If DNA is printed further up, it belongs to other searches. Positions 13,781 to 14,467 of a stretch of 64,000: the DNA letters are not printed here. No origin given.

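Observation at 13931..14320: Stand-alone sigma-70 region-4 domain protein (no region 2) in the flagellar regulatory block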

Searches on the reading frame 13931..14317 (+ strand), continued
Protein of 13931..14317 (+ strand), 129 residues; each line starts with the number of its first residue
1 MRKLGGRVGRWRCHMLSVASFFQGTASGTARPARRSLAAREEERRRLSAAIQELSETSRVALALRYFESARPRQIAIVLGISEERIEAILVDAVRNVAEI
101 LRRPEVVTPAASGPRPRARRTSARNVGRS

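Call 63: search_protein_families(library=ncbifam, proteins=[P0044, P0053, P0058, P0066, P0081, P0094, P0106, P0113, P0119, P0123], max_evalue=1e-10)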
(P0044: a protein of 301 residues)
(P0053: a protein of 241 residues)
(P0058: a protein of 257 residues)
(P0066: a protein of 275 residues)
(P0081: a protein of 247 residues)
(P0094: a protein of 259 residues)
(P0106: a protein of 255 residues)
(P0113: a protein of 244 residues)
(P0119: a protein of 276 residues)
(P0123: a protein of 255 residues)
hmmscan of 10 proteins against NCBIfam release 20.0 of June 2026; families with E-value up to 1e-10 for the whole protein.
P0044 (301 aa): 22 families
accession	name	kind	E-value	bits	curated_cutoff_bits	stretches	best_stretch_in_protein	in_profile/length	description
TIGR02479.1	FliA_WhiG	subfamily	1.8e-59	201.2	189.6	1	73-293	2-221/224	FliA/WhiG family RNA polymerase sigma factor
NF004935.0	PRK06288.1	equivalog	1.9e-54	185.1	343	1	71-293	37-260/270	RNA polymerase sigma factor WhiG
NF005413.0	PRK06986.1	subfamily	1.1e-53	182.5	201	1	68-298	14-239/241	RNA polymerase sigma factor FliA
NF005809.0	PRK07670.1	equivalog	5.9e-45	153.8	326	1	65-298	21-253/255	FliA/WhiG family RNA polymerase sigma factor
NF004572.0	PRK05911.1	equivalog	1.3e-35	123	378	1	72-293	28-251/257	RNA polymerase sigma factor sigma-28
NF009091.0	PRK12427.1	equivalog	8.6e-33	113.9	339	1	71-295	19-231/233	FliA/WhiG family RNA polymerase sigma factor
TIGR02937.1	sigma70-ECF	superfamily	2.1e-26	92.5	42.9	1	69-293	3-163/165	sigma-70 family RNA polymerase sigma factor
TIGR02980.1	SigBFG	subfamily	2.7e-26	92.7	234.35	1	70-294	6-225/227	SigB/SigF/SigG family RNA polymerase sigma factor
NF005644.0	PRK07408.1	subfamily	3.7e-26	92.3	261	1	70-296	30-254/258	RNA polymerase sigma factor SigF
NF005514.0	PRK07122.1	subfamily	1.3e-18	67.1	372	1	96-294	66-262/264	RNA polymerase sigma factor SigF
TIGR02394.1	rpoS_proteo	equivalog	2.2e-16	60.2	378.7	1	95-298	71-277/285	RNA polymerase sigma factor RpoS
TIGR02941.1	Sigma_B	equivalog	2.8e-16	59.8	315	1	72-295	34-253/255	RNA polymerase sigma factor SigB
TIGR02997.1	Sig70-cyanoRpoD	subfamily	3.5e-16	59.3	384.5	1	93-292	97-298/298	RNA polymerase sigma factor, RpoD/SigA family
TIGR02393.1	RpoD_Cterm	equivalog_domain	4.7e-16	59.1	354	1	93-298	23-231/238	RNA polymerase sigma factor RpoD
TIGR02885.1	spore_sigF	equivalog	8.8e-16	58.4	321.45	1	65-293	9-229/231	RNA polymerase sporulation sigma factor SigF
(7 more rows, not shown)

P0053 (241 aa): 12 families
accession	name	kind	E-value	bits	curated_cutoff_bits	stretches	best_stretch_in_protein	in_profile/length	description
TIGR02479.1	FliA_WhiG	subfamily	1.5e-44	152.4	189.6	2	17-99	3-85/224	FliA/WhiG family RNA polymerase sigma factor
NF005413.0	PRK06986.1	subfamily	4.4e-41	141.3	201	2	16-98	19-101/241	RNA polymerase sigma factor FliA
NF004935.0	PRK06288.1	equivalog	2.3e-38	132.4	343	2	9-99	31-122/270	RNA polymerase sigma factor WhiG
NF005809.0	PRK07670.1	equivalog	8.9e-37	127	326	2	15-97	27-110/255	FliA/WhiG family RNA polymerase sigma factor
NF004572.0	PRK05911.1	equivalog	9.1e-29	100.6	378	2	11-102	23-116/257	RNA polymerase sigma factor sigma-28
TIGR02937.1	sigma70-ECF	superfamily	2.7e-28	98.7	42.9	1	14-193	4-162/165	sigma-70 family RNA polymerase sigma factor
NF009091.0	PRK12427.1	equivalog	2.6e-23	82.9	339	1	21-98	26-102/233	FliA/WhiG family RNA polymerase sigma factor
TIGR02980.1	SigBFG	subfamily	1.1e-17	64.5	234.35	0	120-196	149-226/227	SigB/SigF/SigG family RNA polymerase sigma factor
NF005693.0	PRK07500.1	equivalog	3.3e-12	46.1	315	0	109-200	184-281/289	RNA polymerase factor sigma-32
NF005644.0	PRK07408.1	subfamily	5.6e-12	45.8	261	0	10-99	26-117/258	RNA polymerase sigma factor SigF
TIGR02984.1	Sig-70_plancto1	subfamily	1.1e-11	44.6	183.75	1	84-196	76-188/189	RNA polymerase sigma-70 factor, Planctomycetaceae-specific subfamily 1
TIGR02392.1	rpoH_proteo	equivalog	4.6e-11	42.9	323.1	0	17-98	42-119/270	RNA polymerase sigma factor RpoH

P0058 (257 aa): 46 families (the best 25 are shown)
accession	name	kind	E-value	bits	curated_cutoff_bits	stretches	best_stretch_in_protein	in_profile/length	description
NF004935.0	PRK06288.1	equivalog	7.4e-83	278.3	343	1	3-254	17-268/270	RNA polymerase sigma factor WhiG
TIGR02479.1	FliA_WhiG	subfamily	8.2e-74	248.1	189.6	1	24-248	1-223/224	FliA/WhiG family RNA polymerase sigma factor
NF005413.0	PRK06986.1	subfamily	5.8e-71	239.1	201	1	10-250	5-238/241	RNA polymerase sigma factor FliA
NF005809.0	PRK07670.1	equivalog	2.6e-60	204.1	326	1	4-250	8-252/255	FliA/WhiG family RNA polymerase sigma factor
NF004572.0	PRK05911.1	equivalog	1.8e-55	188.1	378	1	5-249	9-254/257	RNA polymerase sigma factor sigma-28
TIGR02937.1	sigma70-ECF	superfamily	3.6e-38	130.8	42.9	1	20-248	2-165/165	sigma-70 family RNA polymerase sigma factor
TIGR02980.1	SigBFG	subfamily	1.5e-37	129.4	234.35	1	18-247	2-225/227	SigB/SigF/SigG family RNA polymerase sigma factor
NF005644.0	PRK07408.1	subfamily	2.4e-37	129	261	1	10-248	18-253/258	RNA polymerase sigma factor SigF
NF009091.0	PRK12427.1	equivalog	1e-35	123.5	339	1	24-245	20-228/233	FliA/WhiG family RNA polymerase sigma factor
TIGR02997.1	Sig70-cyanoRpoD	subfamily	1.4e-30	106.6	384.5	1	16-245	71-298/298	RNA polymerase sigma factor, RpoD/SigA family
TIGR02941.1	Sigma_B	equivalog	9e-29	100.7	315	1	3-246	13-251/255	RNA polymerase sigma factor SigB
TIGR02394.1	rpoS_proteo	equivalog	3.2e-28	99.1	378.7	1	11-250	38-276/285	RNA polymerase sigma factor RpoS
NF004052.0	PRK05572.1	subfamily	1.5e-27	96.7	311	1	13-248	26-250/252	SigF/SigG family RNA polymerase sporulation sigma factor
NF004207.0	PRK05657.1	equivalog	2e-27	96.4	394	1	8-248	78-317/329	RNA polymerase sigma factor RpoS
TIGR02885.1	spore_sigF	equivalog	5.7e-27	95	321.45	1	14-248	6-231/231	RNA polymerase sporulation sigma factor SigF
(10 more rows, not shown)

P0066 (275 aa): 35 families (the best 25 are shown)
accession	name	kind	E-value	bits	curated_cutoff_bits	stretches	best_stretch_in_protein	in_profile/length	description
TIGR02479.1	FliA_WhiG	subfamily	1.5e-63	214.5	189.6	1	41-261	2-221/224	FliA/WhiG family RNA polymerase sigma factor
NF004935.0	PRK06288.1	equivalog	6.9e-63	212.8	343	1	15-261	13-260/270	RNA polymerase sigma factor WhiG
NF005413.0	PRK06986.1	subfamily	1.1e-57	195.6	201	1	36-264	14-237/241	RNA polymerase sigma factor FliA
NF005809.0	PRK07670.1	equivalog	4e-52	177.3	326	1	21-265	9-252/255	FliA/WhiG family RNA polymerase sigma factor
NF004572.0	PRK05911.1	equivalog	9e-42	143.2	378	1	20-257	8-247/257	RNA polymerase sigma factor sigma-28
TIGR02937.1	sigma70-ECF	superfamily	3.3e-33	114.6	42.9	1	36-261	2-163/165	sigma-70 family RNA polymerase sigma factor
TIGR02980.1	SigBFG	subfamily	4e-31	108.5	234.35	1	35-261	3-224/227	SigB/SigF/SigG family RNA polymerase sigma factor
NF009091.0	PRK12427.1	equivalog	2.2e-30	106.1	339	1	40-262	20-230/233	FliA/WhiG family RNA polymerase sigma factor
NF005644.0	PRK07408.1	subfamily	6.5e-29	101.3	261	1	31-265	23-255/258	RNA polymerase sigma factor SigF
TIGR02885.1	spore_sigF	equivalog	1.4e-23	84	321.45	1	32-260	8-228/231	RNA polymerase sporulation sigma factor SigF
NF005514.0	PRK07122.1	subfamily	6.2e-22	78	372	1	36-259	41-259/264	RNA polymerase sigma factor SigF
NF004052.0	PRK05572.1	subfamily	8.9e-22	77.8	311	1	32-263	29-250/252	SigF/SigG family RNA polymerase sporulation sigma factor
TIGR02997.1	Sig70-cyanoRpoD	subfamily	1.3e-21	77.2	384.5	1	67-258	103-296/298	RNA polymerase sigma factor, RpoD/SigA family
NF005693.0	PRK07500.1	equivalog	2.7e-21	75.9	315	1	22-265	30-279/289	RNA polymerase factor sigma-32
NF006071.0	PRK08215.1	equivalog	8.7e-19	68.1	372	1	30-262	32-256/258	RNA polymerase sporulation sigma factor SigG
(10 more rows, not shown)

P0081 (247 aa): 18 families
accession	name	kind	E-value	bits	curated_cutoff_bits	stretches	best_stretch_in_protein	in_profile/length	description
TIGR02479.1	FliA_WhiG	subfamily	4.5e-50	170.5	189.6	1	19-229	2-223/224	FliA/WhiG family RNA polymerase sigma factor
NF005413.0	PRK06986.1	subfamily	3.3e-48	164.6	201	1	3-230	4-237/241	RNA polymerase sigma factor FliA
NF004935.0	PRK06288.1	equivalog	1.3e-39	136.5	343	1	4-229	24-262/270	RNA polymerase sigma factor WhiG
NF005809.0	PRK07670.1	equivalog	2e-38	132.4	326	1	11-228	21-249/255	FliA/WhiG family RNA polymerase sigma factor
TIGR02937.1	sigma70-ECF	superfamily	8.8e-29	100.2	42.9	1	14-228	2-164/165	sigma-70 family RNA polymerase sigma factor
NF004572.0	PRK05911.1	equivalog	1.6e-27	96.5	378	1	7-100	17-110/257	RNA polymerase sigma factor sigma-28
NF009091.0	PRK12427.1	equivalog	5.6e-24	85.1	339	1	18-220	20-222/233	FliA/WhiG family RNA polymerase sigma factor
TIGR02980.1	SigBFG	subfamily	3.9e-22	79.1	234.35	1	13-229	3-226/227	SigB/SigF/SigG family RNA polymerase sigma factor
NF005644.0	PRK07408.1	subfamily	8.2e-22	78.1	261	1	3-230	17-254/258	RNA polymerase sigma factor SigF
TIGR02997.1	Sig70-cyanoRpoD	subfamily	1.4e-15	57.4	384.5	1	39-225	97-297/298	RNA polymerase sigma factor, RpoD/SigA family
NF005514.0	PRK07122.1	subfamily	1.9e-14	53.5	372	1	8-229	33-263/264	RNA polymerase sigma factor SigF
NF006071.0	PRK08215.1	equivalog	2e-14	53.8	372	1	8-227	32-255/258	RNA polymerase sporulation sigma factor SigG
NF005693.0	PRK07500.1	equivalog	2.2e-13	50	315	0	7-89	34-113/289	RNA polymerase factor sigma-32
TIGR02885.1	spore_sigF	equivalog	3.9e-13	49.8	321.45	1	8-227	6-229/231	RNA polymerase sporulation sigma factor SigF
TIGR02941.1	Sigma_B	equivalog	1.5e-12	47.5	315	1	18-227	34-251/255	RNA polymerase sigma factor SigB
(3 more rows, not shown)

P0094 (259 aa): 35 families (the best 25 are shown)
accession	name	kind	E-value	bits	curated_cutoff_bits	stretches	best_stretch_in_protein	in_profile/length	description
TIGR02479.1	FliA_WhiG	subfamily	4.2e-68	229.4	189.6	1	24-245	2-222/224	FliA/WhiG family RNA polymerase sigma factor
NF005413.0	PRK06986.1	subfamily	1.5e-65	221.4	201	1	13-249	8-239/241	RNA polymerase sigma factor FliA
NF004935.0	PRK06288.1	equivalog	7.1e-65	219.3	343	1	16-250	31-266/270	RNA polymerase sigma factor WhiG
NF005809.0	PRK07670.1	equivalog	2.5e-57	194.3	326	1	16-248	21-252/255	FliA/WhiG family RNA polymerase sigma factor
NF004572.0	PRK05911.1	equivalog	5.1e-37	127.6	378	1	8-247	14-254/257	RNA polymerase sigma factor sigma-28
NF009091.0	PRK12427.1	equivalog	4.1e-35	121.5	339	1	17-246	14-231/233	FliA/WhiG family RNA polymerase sigma factor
TIGR02937.1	sigma70-ECF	superfamily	1e-32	113.1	42.9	1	21-244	4-163/165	sigma-70 family RNA polymerase sigma factor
TIGR02980.1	SigBFG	subfamily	2.3e-30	106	234.35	1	17-245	2-225/227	SigB/SigF/SigG family RNA polymerase sigma factor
NF005644.0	PRK07408.1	subfamily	1.9e-29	103.1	261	1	10-249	20-256/258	RNA polymerase sigma factor SigF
TIGR02394.1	rpoS_proteo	equivalog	5.9e-29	101.5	378.7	1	20-249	48-277/285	RNA polymerase sigma factor RpoS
NF004207.0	PRK05657.1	equivalog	1.6e-25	90.1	394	1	30-249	101-320/329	RNA polymerase sigma factor RpoS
TIGR02997.1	Sig70-cyanoRpoD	subfamily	2.3e-25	89.5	384.5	1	16-243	72-298/298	RNA polymerase sigma factor, RpoD/SigA family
NF005514.0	PRK07122.1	subfamily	3.4e-23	82.1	372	1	6-244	28-261/264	RNA polymerase sigma factor SigF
TIGR02393.1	RpoD_Cterm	equivalog_domain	3.6e-21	75.8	354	1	20-249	2-231/238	RNA polymerase sigma factor RpoD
TIGR02885.1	spore_sigF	equivalog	3.5e-19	69.5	321.45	1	14-244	7-229/231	RNA polymerase sporulation sigma factor SigF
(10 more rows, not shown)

P0106 (255 aa): 39 families (the best 25 are shown)
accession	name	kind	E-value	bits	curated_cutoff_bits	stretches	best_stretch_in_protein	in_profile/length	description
NF004935.0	PRK06288.1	equivalog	2.5e-71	240.4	343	1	6-247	21-263/270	RNA polymerase sigma factor WhiG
TIGR02479.1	FliA_WhiG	subfamily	3.1e-68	229.9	189.6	1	23-246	1-223/224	FliA/WhiG family RNA polymerase sigma factor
NF005413.0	PRK06986.1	subfamily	2.9e-59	200.8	201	1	19-249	14-239/241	RNA polymerase sigma factor FliA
NF005809.0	PRK07670.1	equivalog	6.9e-59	199.4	326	1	6-249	11-253/255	FliA/WhiG family RNA polymerase sigma factor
NF004572.0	PRK05911.1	equivalog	7.2e-47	159.9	378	1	8-248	13-255/257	RNA polymerase sigma factor sigma-28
TIGR02937.1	sigma70-ECF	superfamily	5.2e-35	120.5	42.9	1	19-244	2-163/165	sigma-70 family RNA polymerase sigma factor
NF009091.0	PRK12427.1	equivalog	4.3e-34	118.2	339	1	20-245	17-230/233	FliA/WhiG family RNA polymerase sigma factor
TIGR02980.1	SigBFG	subfamily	7.4e-34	117.4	234.35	1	18-246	3-226/227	SigB/SigF/SigG family RNA polymerase sigma factor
NF005644.0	PRK07408.1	subfamily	8e-32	110.9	261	1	4-249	13-256/258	RNA polymerase sigma factor SigF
TIGR02997.1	Sig70-cyanoRpoD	subfamily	2.5e-29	102.5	384.5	1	51-243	102-298/298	RNA polymerase sigma factor, RpoD/SigA family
NF005643.0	PRK07406.1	equivalog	2e-26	93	500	1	47-247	184-388/397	RNA polymerase sigma factor RpoD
TIGR02393.1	RpoD_Cterm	equivalog_domain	1.4e-25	90.2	354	1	48-249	25-231/238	RNA polymerase sigma factor RpoD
TIGR02394.1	rpoS_proteo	equivalog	9.9e-25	87.6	378.7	1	49-249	72-277/285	RNA polymerase sigma factor RpoS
NF005693.0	PRK07500.1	equivalog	3.2e-23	82.3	315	1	7-249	32-280/289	RNA polymerase factor sigma-32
NF005514.0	PRK07122.1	subfamily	4.1e-22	78.6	372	1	20-246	42-263/264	RNA polymerase sigma factor SigF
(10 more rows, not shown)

P0113 (244 aa): 32 families (the best 25 are shown)
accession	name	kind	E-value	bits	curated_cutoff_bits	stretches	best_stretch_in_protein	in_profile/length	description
TIGR02479.1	FliA_WhiG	subfamily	1.4e-55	188.4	189.6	1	11-234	2-224/224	FliA/WhiG family RNA polymerase sigma factor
NF005413.0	PRK06986.1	subfamily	1.4e-51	175.7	201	1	10-235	18-238/241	RNA polymerase sigma factor FliA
NF004935.0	PRK06288.1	equivalog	3e-43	148.4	343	1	10-240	38-269/270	RNA polymerase sigma factor WhiG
NF005809.0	PRK07670.1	equivalog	2.9e-35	122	326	1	11-235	29-252/255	FliA/WhiG family RNA polymerase sigma factor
NF009091.0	PRK12427.1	equivalog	3.4e-29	102.2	339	1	8-232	18-230/233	FliA/WhiG family RNA polymerase sigma factor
TIGR02937.1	sigma70-ECF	superfamily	3.3e-28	98.4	42.9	1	11-232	7-164/165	sigma-70 family RNA polymerase sigma factor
NF005644.0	PRK07408.1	subfamily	1.2e-27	97.2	261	1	12-235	34-255/258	RNA polymerase sigma factor SigF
TIGR02980.1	SigBFG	subfamily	1.6e-27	96.7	234.35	1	11-233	9-226/227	SigB/SigF/SigG family RNA polymerase sigma factor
NF004572.0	PRK05911.1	equivalog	2e-27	96.2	378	1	8-233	26-253/257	RNA polymerase sigma factor sigma-28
TIGR02885.1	spore_sigF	equivalog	1.1e-21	77.7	321.45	1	10-233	16-231/231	RNA polymerase sporulation sigma factor SigF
TIGR02997.1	Sig70-cyanoRpoD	subfamily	2.3e-21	76.3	384.5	1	14-230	83-298/298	RNA polymerase sigma factor, RpoD/SigA family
NF004052.0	PRK05572.1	subfamily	5.1e-20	72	311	1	10-234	37-251/252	SigF/SigG family RNA polymerase sporulation sigma factor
TIGR02393.1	RpoD_Cterm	equivalog_domain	1.9e-19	70.2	354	1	11-235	6-230/238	RNA polymerase sigma factor RpoD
NF005920.0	PRK07921.1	subfamily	3.4e-19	69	464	1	15-238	100-322/328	RNA polymerase sigma factor SigB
TIGR02394.1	rpoS_proteo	equivalog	3.4e-18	66.2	378.7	1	9-236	50-277/285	RNA polymerase sigma factor RpoS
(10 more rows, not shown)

P0119 (276 aa): 32 families (the best 25 are shown)
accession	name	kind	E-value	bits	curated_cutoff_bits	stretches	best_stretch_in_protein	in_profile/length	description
TIGR02479.1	FliA_WhiG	subfamily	6.8e-71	238.5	189.6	1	30-247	4-223/224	FliA/WhiG family RNA polymerase sigma factor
NF005413.0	PRK06986.1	subfamily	1.8e-67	227.7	201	1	29-249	20-238/241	RNA polymerase sigma factor FliA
NF004935.0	PRK06288.1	equivalog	1.5e-61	208.4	343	1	29-252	40-267/270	RNA polymerase sigma factor WhiG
NF005809.0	PRK07670.1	equivalog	6.1e-50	170.1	326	1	30-248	31-251/255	FliA/WhiG family RNA polymerase sigma factor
NF004572.0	PRK05911.1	equivalog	1.3e-37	129.6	378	1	30-247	31-253/257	RNA polymerase sigma factor sigma-28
NF009091.0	PRK12427.1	equivalog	5.7e-36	124.3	339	1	28-245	21-229/233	FliA/WhiG family RNA polymerase sigma factor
TIGR02937.1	sigma70-ECF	superfamily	2.9e-33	114.8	42.9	1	30-247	9-165/165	sigma-70 family RNA polymerase sigma factor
TIGR02980.1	SigBFG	subfamily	2.3e-32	112.5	234.35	1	35-247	16-226/227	SigB/SigF/SigG family RNA polymerase sigma factor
NF005514.0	PRK07122.1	subfamily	5.6e-28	97.8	372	1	36-247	54-263/264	RNA polymerase sigma factor SigF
NF005644.0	PRK07408.1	subfamily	1.6e-26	93.5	261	1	35-247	40-253/258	RNA polymerase sigma factor SigF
TIGR02997.1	Sig70-cyanoRpoD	subfamily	3.7e-22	79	384.5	1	48-244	97-298/298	RNA polymerase sigma factor, RpoD/SigA family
TIGR02394.1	rpoS_proteo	equivalog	7.3e-21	74.9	378.7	1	43-248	64-275/285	RNA polymerase sigma factor RpoS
TIGR02941.1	Sigma_B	equivalog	5.3e-20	71.9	315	1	31-247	38-253/255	RNA polymerase sigma factor SigB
NF004207.0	PRK05657.1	equivalog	3e-19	69.5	394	1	47-247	111-317/329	RNA polymerase sigma factor RpoS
NF005643.0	PRK07406.1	equivalog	1.2e-17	64.1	500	1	50-245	185-385/397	RNA polymerase sigma factor RpoD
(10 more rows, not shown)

P0123 (255 aa): 41 families (the best 25 are shown)
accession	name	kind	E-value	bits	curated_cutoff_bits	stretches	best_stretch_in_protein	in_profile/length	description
TIGR02479.1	FliA_WhiG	subfamily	4.9e-73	245.6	189.6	1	22-244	1-223/224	FliA/WhiG family RNA polymerase sigma factor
NF004935.0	PRK06288.1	equivalog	1.4e-69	234.7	343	1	7-245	22-263/270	RNA polymerase sigma factor WhiG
NF005413.0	PRK06986.1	subfamily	2.1e-64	217.6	201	1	11-244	7-236/241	RNA polymerase sigma factor FliA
NF005809.0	PRK07670.1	equivalog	4.4e-62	209.9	326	1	7-244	12-250/255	FliA/WhiG family RNA polymerase sigma factor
NF004572.0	PRK05911.1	equivalog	2.6e-51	174.5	378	1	12-244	18-253/257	RNA polymerase sigma factor sigma-28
NF009091.0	PRK12427.1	equivalog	4e-43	147.8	339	1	21-242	19-229/233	FliA/WhiG family RNA polymerase sigma factor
TIGR02937.1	sigma70-ECF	superfamily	4e-38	130.6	42.9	1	17-242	1-163/165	sigma-70 family RNA polymerase sigma factor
TIGR02980.1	SigBFG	subfamily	3.9e-33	115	234.35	1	16-242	2-224/227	SigB/SigF/SigG family RNA polymerase sigma factor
NF005644.0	PRK07408.1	subfamily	2.6e-27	96.1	261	1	13-244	23-253/258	RNA polymerase sigma factor SigF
NF005514.0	PRK07122.1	subfamily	2.8e-27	95.5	372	1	18-242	41-261/264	RNA polymerase sigma factor SigF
TIGR02997.1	Sig70-cyanoRpoD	subfamily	9e-24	84.2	384.5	1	48-241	102-298/298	RNA polymerase sigma factor, RpoD/SigA family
TIGR02394.1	rpoS_proteo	equivalog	1e-21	77.7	378.7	1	10-244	39-274/285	RNA polymerase sigma factor RpoS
TIGR02941.1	Sigma_B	equivalog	2.5e-21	76.3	315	1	16-241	28-250/255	RNA polymerase sigma factor SigB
TIGR02885.1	spore_sigF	equivalog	3.9e-21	76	321.45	1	11-242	5-229/231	RNA polymerase sporulation sigma factor SigF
NF006071.0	PRK08215.1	equivalog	4.3e-19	69.1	372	1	7-242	27-255/258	RNA polymerase sporulation sigma factor SigG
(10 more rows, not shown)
